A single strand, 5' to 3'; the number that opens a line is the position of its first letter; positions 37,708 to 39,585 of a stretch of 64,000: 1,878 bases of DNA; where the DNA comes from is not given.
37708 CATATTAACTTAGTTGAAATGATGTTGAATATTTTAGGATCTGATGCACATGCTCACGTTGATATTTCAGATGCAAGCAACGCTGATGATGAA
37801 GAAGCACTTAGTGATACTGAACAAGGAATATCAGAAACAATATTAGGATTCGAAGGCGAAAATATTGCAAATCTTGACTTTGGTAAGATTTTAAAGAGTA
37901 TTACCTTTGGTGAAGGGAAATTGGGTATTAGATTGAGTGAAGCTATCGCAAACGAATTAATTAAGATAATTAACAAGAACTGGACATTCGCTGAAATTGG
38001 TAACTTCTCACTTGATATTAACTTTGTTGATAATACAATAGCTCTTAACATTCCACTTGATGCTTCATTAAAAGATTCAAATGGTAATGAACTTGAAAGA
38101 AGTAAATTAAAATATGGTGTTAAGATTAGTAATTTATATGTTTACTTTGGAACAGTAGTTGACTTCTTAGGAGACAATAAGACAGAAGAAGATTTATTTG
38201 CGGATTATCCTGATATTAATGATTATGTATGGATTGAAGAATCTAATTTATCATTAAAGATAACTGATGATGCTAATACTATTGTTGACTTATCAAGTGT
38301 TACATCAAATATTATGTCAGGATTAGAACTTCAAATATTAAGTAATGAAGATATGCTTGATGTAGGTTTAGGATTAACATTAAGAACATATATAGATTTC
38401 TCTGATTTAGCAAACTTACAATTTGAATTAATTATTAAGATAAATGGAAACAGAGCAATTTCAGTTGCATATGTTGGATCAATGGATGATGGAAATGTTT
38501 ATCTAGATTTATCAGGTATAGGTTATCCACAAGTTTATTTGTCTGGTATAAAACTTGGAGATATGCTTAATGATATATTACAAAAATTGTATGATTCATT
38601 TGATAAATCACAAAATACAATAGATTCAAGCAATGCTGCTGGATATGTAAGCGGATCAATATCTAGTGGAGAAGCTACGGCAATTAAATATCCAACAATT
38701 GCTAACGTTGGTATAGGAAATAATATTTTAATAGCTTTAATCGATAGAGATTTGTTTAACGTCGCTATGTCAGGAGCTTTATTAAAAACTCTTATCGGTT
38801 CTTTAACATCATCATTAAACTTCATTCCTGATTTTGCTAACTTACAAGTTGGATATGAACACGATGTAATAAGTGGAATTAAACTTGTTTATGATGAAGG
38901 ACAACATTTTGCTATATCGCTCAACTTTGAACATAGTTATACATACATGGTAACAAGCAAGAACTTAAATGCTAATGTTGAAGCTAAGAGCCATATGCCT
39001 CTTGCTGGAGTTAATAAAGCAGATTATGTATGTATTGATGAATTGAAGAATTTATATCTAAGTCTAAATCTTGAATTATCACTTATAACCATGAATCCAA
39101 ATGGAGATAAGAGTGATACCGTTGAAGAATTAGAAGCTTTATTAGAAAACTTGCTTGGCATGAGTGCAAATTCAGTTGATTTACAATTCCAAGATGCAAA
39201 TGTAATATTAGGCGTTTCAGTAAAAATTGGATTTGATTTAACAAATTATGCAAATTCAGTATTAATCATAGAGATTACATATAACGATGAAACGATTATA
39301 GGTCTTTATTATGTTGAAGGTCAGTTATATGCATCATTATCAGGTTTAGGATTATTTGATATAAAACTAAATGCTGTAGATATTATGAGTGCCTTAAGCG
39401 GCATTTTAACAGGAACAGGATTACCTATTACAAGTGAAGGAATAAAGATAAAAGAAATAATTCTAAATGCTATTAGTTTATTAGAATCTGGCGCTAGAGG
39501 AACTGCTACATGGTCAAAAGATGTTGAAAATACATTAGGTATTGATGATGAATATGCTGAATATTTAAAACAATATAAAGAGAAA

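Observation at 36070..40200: Four compact, insertion-free modules: the best test of whether the repeat builds a fibre or a hydrophobic groove (RBG/AsmA-like)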

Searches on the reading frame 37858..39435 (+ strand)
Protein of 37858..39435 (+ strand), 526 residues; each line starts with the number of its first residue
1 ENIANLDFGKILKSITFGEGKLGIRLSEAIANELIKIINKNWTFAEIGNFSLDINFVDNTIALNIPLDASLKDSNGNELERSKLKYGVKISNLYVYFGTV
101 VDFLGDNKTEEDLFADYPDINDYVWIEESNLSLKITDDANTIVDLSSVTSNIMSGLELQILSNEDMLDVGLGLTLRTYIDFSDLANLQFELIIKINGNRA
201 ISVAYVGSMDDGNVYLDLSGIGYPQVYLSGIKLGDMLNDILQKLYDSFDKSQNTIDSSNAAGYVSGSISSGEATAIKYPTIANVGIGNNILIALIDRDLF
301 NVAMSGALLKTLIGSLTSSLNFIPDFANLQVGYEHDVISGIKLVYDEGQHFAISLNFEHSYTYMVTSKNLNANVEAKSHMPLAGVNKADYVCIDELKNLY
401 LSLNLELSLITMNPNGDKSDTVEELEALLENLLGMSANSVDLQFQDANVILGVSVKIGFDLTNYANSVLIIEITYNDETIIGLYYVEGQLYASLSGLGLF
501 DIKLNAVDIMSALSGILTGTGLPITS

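Call 66: predict_structure(alignment_id=A3)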
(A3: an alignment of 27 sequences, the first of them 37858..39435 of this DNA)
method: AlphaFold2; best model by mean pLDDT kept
length: 526 residues; sequences in the alignment: 27
mean_pLDDT: 72.1   pTM: 0.53
mean pLDDT of the five models: 72.1, 71.9, 70.7, 70.2, 68.9
residues with pLDDT >= 90: 72; 70-90: 230; 50-70: 163; < 50: 61
segments of 3 or more residues with pLDDT < 50: 80-105, 253-274, 521-526
pLDDT, mean of each block of 10 residues (from residue 1): 60 59 64 68 57 64 57 57 43 35 51 67 91 84 66 58 68 94 90 92 93 93 91 80 72 46 35 51 62 75 82 69 77 70 83 86 89 89 80 81 77 80 75 76 70 85 80 89 86 85 75 56 42
secondary structure, 60 per line:
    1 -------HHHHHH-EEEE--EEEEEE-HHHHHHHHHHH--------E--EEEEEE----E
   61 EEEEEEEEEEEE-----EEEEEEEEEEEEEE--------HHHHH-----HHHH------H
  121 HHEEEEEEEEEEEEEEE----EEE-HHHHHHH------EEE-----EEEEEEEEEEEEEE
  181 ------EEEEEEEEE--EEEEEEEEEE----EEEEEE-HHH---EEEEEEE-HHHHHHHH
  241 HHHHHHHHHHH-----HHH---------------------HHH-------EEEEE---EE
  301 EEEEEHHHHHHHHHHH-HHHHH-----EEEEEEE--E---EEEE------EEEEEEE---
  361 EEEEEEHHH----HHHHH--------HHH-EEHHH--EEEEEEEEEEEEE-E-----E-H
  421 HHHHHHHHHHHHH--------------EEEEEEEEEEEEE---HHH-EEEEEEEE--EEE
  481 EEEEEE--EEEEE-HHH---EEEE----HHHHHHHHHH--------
elements in order: H8-13 E15-18 E21-26 H28-38 E50-55 E60-72 E78-91 H100-104 H110-113 E123-137 E142-144 H146-152 E159-161 E167-180 E187-195 E198-207 E212-217 E225-231 H233-251 E291-295 E299-305 H306-316 H318-322 E328-334 E341-344 E351-357 E361-366 H374-378 E398-410 H420-433 E448-460 E468-475 E478-486 E489-493 E501-504 H509-518

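Call 68: fold_search(model_id=the predicted structure, library=pdb)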
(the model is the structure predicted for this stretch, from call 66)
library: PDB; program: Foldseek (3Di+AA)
matches with E <= 10: 745; with E <= 0.001: 0
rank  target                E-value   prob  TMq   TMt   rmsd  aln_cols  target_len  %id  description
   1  7fdy_C                1.2e-02  0.30  0.12  0.17  25.7       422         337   10  Structure of OmpF1 (released 2022-11-16)
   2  4o3w_B                1.3e-02  0.13  0.09  0.09  27.3       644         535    8  Crystal structure of the vaccine antigen Transferrin Binding Protein B (TbpB) mutant Tyr-63-Ala from Actinobacillus su (released 2015-01-14)
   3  1hxt                  1.5e-02  0.25  0.12  0.17  25.7       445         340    9  OMPF PORIN MUTANT NQAAA (released 2001-06-06)
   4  5nxn_A                1.6e-02  0.25  0.13  0.18  25.5       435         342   10  Structure of a L5-deletion mutant of Providencia stuartii Omp-Pst1 (released 2018-02-21)
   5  4o4x_A                1.7e-02  0.38  0.10  0.10  18.1       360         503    8  Crystal structure of the vaccine antigen Transferrin Binding Protein B (TbpB) double mutant Tyr-167-Ala and Trp-176-Al (released 2015-01-14)
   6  1gfq                  1.8e-02  0.21  0.12  0.17  25.2       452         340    9  OMPF PORIN (MUTANT R82C) (released 1996-12-07)
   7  4qey_A                2.1e-02  0.15  0.06  0.18  18.8       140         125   13  Crystal structure of a DUF4425 family protein (BACOVA_05332) from Bacteroides ovatus ATCC 8483 at 2.52 A resolution (released 2014-07-16)
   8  7fdy_B                2.2e-02  0.16  0.12  0.16  24.7       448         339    8  Structure of OmpF1 (released 2022-11-16)
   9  9j9o_A                2.3e-02  0.18  0.12  0.16  24.4       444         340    9  artificial dinuclear Zn-bound metalloprotein 1 (D1:2Zn) (released 2025-07-02)
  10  1hxx                  2.3e-02  0.16  0.12  0.16  24.6       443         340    8  OMPF PORIN MUTANT Y106F (released 2001-06-06)
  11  4gcp_A                2.7e-02  0.08  0.09  0.12  27.0       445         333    8  Crystal Structure of E. coli OmpF porin in complex with Ampicillin (released 2012-12-19)
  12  1mpf                  2.8e-02  0.06  0.07  0.10  26.7       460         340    9  STRUCTURAL AND FUNCTIONAL ALTERATIONS OF A COLICIN RESISTANT MUTANT OF OMPF-PORIN FROM ESCHERICHIA COLI (released 1995-02-07)
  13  2zfg                  3.1e-02  0.18  0.12  0.17  25.7       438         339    8  Structure of OMPF PORIN (released 2008-07-29)
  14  3buu_A                3.7e-02  0.35  0.13  0.24  16.2       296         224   10  Crystal structure of LolA superfamily protein NE2245 from Nitrosomonas europaea (released 2008-01-22)
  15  2v42_A                3.9e-02  0.47  0.15  0.24  17.9       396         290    8  Crystal structure of RseB: a sensor for periplasmic stress response in E. coli (released 2007-08-28)
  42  6ntr_A                8.1e-02  0.33  0.14  0.23  15.3       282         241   10  Crystal Structure of Beta-barrel-like Protein of Domain of Unknown Function DUF1849 from Brucella abortus (released 2019-02-13)
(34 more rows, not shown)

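Call 73: fold_search(model_id=the predicted structure, library=viral)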
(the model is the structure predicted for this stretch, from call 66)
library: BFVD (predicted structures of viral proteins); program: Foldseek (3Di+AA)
matches with E <= 10: 475; with E <= 0.001: 0
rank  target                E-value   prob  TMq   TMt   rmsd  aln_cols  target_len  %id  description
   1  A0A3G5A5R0            1.3e-02  0.08  0.07  0.07  32.1       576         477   10  Uncharacterized protein [Harvfovirus sp.]
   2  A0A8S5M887            2.4e-02  0.16  0.06  0.09  39.3       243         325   11  Uncharacterized protein [Siphoviridae sp. ctrgt10]
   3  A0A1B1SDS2            2.6e-02  0.10  0.10  0.06  59.5       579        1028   10  (no name in the UniProt tables at hand)
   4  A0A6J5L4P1            2.6e-02  0.06  0.08  0.09  28.2       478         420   11  OmpC Outer membrane protein (Porin) [uncultured Caudovirales phage]
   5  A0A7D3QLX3            3.6e-02  0.07  0.07  0.10  24.4       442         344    7  (no name in the UniProt tables at hand)
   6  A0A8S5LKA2            4.0e-02  0.09  0.10  0.05  57.8       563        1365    9  Neck appendage protein [Siphoviridae sp. ctcPV5]
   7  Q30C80                4.7e-02  0.18  0.09  0.08  25.6       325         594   10  (no name in the UniProt tables at hand)
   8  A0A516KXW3            4.9e-02  0.04  0.07  0.04  30.3       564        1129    8  (no name in the UniProt tables at hand)
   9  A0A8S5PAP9            5.2e-02  0.14  0.12  0.12  38.1       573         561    8  Neck appendage protein [Siphoviridae sp. ctpoI7]
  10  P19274                6.7e-02  0.08  0.06  0.08  22.1       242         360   10  Viral protein TPX [Thermoproteus tenax virus 1 (strain KRA1)]
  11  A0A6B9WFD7            7.9e-02  0.04  0.08  0.04  32.4       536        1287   10  (no name in the UniProt tables at hand)
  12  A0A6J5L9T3            1.0e-01  0.03  0.07  0.06  35.8       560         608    8  Autotransporter beta-domain containing protein [uncultured Caudovirales phage]
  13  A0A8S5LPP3            1.1e-01  0.05  0.08  0.10  30.7       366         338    9  Outer membrane protein [Myoviridae sp. ct0f722]
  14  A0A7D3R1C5            1.3e-01  0.08  0.12  0.08  32.5       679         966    8  Zinc finger RING/FYVE/PHD-type protein [Fadolivirus FV1/VV64]
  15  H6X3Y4                1.3e-01  0.41  0.10  0.21  16.2       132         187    8  Uncharacterized protein [Klebsiella phage vB_KleM_RaK2]
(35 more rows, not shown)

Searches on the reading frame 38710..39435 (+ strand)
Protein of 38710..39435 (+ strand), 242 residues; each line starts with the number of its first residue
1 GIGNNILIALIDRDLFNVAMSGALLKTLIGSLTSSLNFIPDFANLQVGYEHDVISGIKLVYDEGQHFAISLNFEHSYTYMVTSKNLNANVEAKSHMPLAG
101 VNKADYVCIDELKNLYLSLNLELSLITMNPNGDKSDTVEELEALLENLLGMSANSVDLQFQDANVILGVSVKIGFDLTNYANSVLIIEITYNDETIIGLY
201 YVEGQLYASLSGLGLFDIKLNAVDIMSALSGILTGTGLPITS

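Call 77: find_related_loci(query=A4, collection=genome_contigs, flank=10000)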
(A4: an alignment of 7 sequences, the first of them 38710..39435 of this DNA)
Query A4 (242 aa) in genome_contigs; peptide patterns used: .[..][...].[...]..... (x = any residue, [..] = any of these).
21 stretches matched a pattern; 15 encode a relative of the query (tblastn E <= 1e-3); 15 distinct loci.
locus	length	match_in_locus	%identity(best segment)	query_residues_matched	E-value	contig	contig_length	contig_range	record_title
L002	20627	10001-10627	37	27-234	3e-31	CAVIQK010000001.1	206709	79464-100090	bacterium isolate H07617-L1_cleanbin_000032 genome assembly, contig: Spades_H07617-L1_contig_6, whole genome shotgun seq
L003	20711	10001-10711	35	9-233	1e-30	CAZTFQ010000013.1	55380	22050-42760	MAG TPA_asm: uncultured Christensenellaceae bacterium isolate SRP225648_co1_894 genome assembly, contig: NODE_947_length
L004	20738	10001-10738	33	2-239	8e-31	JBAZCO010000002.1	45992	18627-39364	MAG: Clostridia bacterium isolate SO_2017_LW2_74 scaffold_1781_c1_LW138R_2017, whole genome shotgun sequence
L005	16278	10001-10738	32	16-239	8e-30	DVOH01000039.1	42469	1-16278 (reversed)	MAG TPA_asm: Candidatus Stercoripulliclostridium merdipullorum isolate 23406 CHK104__C512563_L42469_ERR2241852, whole ge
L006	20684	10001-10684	30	10-235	2e-28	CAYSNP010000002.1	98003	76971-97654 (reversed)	MAG TPA_asm: uncultured Christensenellaceae bacterium isolate binchicken_co139_91 genome assembly, contig: NODE_132_leng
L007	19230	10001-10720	33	6-233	3e-27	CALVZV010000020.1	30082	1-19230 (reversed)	MAG: uncultured Clostridia bacterium isolate BRZ_GG__bin40 genome assembly, contig: BRZ_GG__NODE_2103_length_30082_cov_6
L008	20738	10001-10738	33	1-233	2e-25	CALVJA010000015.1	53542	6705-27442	MAG: uncultured Clostridia bacterium isolate BRZ_CF__bin14 genome assembly, contig: BRZ_CF__NODE_782_length_53542_cov_12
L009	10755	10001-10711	30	3-233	3e-24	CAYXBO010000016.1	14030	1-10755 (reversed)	MAG TPA_asm: uncultured Christensenellaceae bacterium isolate SRP199465_co1_285 genome assembly, contig: NODE_12382_leng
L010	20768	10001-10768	27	1-240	3e-21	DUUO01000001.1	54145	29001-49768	MAG TPA_asm: Clostridiales bacterium isolate AS08sgBPME_231 602_AS08, whole genome shotgun sequence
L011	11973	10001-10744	28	1-233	5e-21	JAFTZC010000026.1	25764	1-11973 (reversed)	MAG: Clostridia bacterium isolate RGIG4281 Roe_deer_Colon.Co__c753595, whole genome shotgun sequence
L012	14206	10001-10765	27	1-235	4e-18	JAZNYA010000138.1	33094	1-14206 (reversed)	MAG: Candidatus Stercoripulliclostridium sp. isolate T1900044777_TS20190243.MAGScoT_cleanbin_000072 SGB_2502_k141_218472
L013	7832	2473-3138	27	27-233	5e-16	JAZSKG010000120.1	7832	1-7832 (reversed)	MAG: Candidatus Stercoripulliclostridium sp. isolate T1900044561_TS20190027.MAGScoT_cleanbin_000024 SGB_368_k141_1485086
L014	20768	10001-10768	28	1-233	4e-14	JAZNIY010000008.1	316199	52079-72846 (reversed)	MAG: Candidatus Stercoripulliclostridium sp. isolate T1900044682_TS20190148.MAGScoT_cleanbin_000015 SGB_1698_k141_161195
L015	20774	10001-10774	28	1-235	3e-20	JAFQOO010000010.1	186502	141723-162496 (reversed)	MAG: Clostridia bacterium isolate RGIG2008 Goat_Colon-1__c446, whole genome shotgun sequence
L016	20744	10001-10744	27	1-233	6e-20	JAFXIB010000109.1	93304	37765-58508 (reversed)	MAG: Clostridia bacterium isolate RGIG6434 Sheep_Rectum.Co__c3264315, whole genome shotgun sequence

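Call 91: find_homologous_proteins(query=A4, max_evalue=0.001)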
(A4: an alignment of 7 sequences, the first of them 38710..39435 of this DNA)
Query A4 (7 sequences): 8000 candidates shared short words with the query, none scored E <= 0.001.
